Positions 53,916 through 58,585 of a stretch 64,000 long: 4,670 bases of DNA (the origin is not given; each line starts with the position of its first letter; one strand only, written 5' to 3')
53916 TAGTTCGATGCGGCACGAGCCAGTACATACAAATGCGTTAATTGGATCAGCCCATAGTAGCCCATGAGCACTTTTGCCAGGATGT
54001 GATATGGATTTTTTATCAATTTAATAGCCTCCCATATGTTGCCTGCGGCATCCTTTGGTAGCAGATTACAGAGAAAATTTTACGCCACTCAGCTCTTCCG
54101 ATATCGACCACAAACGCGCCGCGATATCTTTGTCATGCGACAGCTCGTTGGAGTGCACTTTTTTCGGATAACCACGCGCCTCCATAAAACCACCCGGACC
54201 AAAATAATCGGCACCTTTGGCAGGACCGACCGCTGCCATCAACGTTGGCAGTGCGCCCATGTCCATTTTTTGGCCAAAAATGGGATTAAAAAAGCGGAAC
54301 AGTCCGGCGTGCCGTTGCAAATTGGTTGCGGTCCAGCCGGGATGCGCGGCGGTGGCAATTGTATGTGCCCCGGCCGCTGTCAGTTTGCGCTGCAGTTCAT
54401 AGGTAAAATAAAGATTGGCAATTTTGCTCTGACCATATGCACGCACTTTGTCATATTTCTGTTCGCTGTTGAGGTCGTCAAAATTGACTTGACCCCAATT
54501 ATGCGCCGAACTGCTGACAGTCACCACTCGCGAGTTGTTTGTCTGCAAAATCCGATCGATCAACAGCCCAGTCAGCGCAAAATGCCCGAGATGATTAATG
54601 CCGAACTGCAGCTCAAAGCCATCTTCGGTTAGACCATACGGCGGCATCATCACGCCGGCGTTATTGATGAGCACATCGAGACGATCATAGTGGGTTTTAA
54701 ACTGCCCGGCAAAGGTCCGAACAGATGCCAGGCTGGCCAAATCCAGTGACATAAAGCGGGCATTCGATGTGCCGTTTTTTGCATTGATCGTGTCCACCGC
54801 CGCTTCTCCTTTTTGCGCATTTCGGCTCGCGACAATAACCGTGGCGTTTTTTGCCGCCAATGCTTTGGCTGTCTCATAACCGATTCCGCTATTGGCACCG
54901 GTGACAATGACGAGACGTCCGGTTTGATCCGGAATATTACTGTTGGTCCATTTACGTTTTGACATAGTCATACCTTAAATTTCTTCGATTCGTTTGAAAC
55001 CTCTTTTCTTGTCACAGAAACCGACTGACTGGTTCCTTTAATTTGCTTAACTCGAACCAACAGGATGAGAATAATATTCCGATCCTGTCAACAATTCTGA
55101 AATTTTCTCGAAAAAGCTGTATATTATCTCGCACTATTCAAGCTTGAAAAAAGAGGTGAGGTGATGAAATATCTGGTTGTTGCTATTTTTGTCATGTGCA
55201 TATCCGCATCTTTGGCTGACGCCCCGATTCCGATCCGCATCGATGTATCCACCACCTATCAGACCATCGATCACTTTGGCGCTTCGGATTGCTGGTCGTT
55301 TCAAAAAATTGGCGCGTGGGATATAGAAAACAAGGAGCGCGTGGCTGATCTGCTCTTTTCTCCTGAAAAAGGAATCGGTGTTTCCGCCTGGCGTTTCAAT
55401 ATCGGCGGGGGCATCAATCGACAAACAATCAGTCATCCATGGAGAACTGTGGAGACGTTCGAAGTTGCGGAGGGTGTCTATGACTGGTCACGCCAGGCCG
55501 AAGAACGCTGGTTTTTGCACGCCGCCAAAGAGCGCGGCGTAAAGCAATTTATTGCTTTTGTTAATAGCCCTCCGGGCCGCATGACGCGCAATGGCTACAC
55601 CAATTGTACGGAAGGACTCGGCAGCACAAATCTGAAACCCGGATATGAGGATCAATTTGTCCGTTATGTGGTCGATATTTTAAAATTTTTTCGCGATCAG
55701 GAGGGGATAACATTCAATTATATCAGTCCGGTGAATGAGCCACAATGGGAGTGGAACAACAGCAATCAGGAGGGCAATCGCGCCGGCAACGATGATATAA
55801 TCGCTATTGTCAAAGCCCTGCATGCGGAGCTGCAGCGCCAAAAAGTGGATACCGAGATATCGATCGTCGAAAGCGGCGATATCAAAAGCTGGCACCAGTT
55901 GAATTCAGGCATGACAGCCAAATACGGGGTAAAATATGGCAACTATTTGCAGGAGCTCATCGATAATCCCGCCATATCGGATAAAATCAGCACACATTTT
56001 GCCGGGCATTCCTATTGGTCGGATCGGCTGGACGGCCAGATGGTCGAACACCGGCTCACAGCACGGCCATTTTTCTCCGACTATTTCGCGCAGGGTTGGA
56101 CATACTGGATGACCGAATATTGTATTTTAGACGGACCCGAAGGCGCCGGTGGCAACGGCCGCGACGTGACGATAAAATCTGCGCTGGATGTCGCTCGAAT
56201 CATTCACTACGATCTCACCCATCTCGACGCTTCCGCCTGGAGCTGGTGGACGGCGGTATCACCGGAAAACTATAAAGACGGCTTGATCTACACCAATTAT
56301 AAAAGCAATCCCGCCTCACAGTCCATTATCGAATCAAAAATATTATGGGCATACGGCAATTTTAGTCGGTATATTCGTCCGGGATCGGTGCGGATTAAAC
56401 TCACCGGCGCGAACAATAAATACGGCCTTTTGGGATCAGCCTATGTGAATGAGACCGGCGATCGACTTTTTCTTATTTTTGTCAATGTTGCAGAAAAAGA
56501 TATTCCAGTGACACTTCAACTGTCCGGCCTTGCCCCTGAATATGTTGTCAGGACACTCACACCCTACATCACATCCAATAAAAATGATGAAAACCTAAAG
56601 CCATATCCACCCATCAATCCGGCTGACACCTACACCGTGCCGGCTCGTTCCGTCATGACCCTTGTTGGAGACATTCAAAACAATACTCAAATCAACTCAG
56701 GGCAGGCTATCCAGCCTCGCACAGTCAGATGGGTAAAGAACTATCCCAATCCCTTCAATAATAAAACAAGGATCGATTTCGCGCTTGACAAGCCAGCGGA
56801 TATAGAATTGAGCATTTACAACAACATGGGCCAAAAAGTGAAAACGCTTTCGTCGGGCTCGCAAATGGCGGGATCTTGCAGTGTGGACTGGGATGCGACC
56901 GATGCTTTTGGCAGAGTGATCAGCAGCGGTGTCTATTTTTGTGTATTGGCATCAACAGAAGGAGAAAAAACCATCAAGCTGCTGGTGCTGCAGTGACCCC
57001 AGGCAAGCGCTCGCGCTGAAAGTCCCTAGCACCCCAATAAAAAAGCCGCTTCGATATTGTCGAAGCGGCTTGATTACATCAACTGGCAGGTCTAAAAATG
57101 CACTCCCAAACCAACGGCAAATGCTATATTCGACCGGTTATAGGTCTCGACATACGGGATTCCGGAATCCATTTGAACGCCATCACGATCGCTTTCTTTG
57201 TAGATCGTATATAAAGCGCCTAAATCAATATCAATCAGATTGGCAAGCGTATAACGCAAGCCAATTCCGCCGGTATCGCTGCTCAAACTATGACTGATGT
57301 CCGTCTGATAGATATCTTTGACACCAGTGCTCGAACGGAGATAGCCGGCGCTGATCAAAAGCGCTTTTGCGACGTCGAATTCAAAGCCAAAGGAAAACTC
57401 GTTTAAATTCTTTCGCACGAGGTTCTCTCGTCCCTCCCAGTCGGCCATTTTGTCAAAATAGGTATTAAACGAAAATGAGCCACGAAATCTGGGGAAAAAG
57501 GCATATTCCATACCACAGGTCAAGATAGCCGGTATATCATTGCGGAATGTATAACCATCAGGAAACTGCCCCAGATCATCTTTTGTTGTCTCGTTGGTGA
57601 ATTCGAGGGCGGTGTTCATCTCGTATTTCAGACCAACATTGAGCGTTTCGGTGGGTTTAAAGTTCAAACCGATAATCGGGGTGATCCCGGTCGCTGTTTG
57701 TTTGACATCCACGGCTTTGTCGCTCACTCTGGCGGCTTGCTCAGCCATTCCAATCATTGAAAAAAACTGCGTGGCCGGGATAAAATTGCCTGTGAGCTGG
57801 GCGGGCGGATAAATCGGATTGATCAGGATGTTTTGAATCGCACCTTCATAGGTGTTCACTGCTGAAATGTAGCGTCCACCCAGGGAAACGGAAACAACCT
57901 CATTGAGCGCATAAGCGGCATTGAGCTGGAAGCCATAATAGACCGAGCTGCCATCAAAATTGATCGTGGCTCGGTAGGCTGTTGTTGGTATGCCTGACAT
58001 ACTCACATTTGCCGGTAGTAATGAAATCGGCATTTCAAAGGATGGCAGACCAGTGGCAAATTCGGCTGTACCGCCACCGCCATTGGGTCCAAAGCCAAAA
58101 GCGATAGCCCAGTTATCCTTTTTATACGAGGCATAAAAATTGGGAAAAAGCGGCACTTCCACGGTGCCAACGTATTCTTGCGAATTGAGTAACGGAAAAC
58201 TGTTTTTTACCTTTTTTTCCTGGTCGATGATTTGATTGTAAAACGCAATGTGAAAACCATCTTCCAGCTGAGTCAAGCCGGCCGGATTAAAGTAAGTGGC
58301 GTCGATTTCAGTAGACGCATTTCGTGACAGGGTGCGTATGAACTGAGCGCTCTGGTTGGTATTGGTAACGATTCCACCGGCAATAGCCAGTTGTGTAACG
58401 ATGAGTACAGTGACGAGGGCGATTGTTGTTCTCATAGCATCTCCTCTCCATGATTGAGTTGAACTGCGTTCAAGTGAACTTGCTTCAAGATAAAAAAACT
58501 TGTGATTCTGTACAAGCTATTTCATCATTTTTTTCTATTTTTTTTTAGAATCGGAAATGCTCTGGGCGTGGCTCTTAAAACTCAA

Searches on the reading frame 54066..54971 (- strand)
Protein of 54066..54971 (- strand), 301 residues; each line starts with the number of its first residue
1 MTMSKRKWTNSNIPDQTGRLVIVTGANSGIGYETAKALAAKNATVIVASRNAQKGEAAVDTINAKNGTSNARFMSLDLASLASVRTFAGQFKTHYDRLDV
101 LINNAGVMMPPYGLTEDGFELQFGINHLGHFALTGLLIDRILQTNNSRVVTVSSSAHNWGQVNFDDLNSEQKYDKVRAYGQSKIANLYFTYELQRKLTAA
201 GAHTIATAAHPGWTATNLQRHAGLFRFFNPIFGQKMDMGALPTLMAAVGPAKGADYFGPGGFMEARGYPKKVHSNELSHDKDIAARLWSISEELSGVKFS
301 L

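Call 46: search_protein_families(library=pfam, max_evalue=0.00001, proteins=[window:54066-54971:-])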
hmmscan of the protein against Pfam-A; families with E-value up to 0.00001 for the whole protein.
window:54066-54971:- (301 aa): 4 families
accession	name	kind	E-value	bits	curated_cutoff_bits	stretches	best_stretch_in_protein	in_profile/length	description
PF00106.31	adh_short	-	6.8e-31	107.7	26.6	1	20-221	2-189/195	short chain dehydrogenase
PF13561.12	adh_short_C2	-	3.7e-19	69.7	27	1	25-159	1-135/236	Enoyl-(Acyl carrier protein) reductase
PF08659.16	KR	-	1.5e-07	32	22.6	1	21-137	3-123/180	KR domain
PF01370.27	Epimerase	-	6.8e-06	26.1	20.9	0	21-188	1-151/240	NAD dependent epimerase/dehydratase family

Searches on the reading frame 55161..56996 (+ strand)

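Call 46: search_protein_families(library=pfam, max_evalue=0.00001, proteins=[window:55161-56996:+])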
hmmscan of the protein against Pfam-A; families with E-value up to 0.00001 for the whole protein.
window:55161-56996:+ (611 aa): 4 families
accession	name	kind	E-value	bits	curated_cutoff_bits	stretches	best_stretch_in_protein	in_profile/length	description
PF14587.12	Glyco_hydr_30_2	-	2e-90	304.2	27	1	24-377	3-364/364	O-Glycosyl hydrolase family 30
PF13860.13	FlgD_ig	-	5.1e-10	39.6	27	1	535-600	11-77/79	FlgD Ig-like domain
PF18962.6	Por_Secre_tail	-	1.2e-06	29.1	27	1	528-609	2-75/75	Secretion system C-terminal sorting domain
PF17189.10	Glyco_hydro_30C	-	1.7e-06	28.5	22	1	408-501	1-65/65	Glycosyl hydrolase family 30 beta sandwich domain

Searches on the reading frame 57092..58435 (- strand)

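Call 46: search_protein_families(library=pfam, max_evalue=0.00001, proteins=[window:57092-58435:-])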
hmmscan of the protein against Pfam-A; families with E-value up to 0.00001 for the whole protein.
window:57092-58435:- (447 aa): 2 families
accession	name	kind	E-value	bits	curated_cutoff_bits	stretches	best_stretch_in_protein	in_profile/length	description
PF03349.22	Toluene_X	-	5.9e-10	38.6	29.7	0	168-439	141-413/421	Outer membrane protein transport protein (OMPP1/FadL/TodX)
PF13505.12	OMP_b-brl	-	6.2e-08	33.4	28.7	1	157-276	32-155/175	Outer membrane protein beta-barrel domain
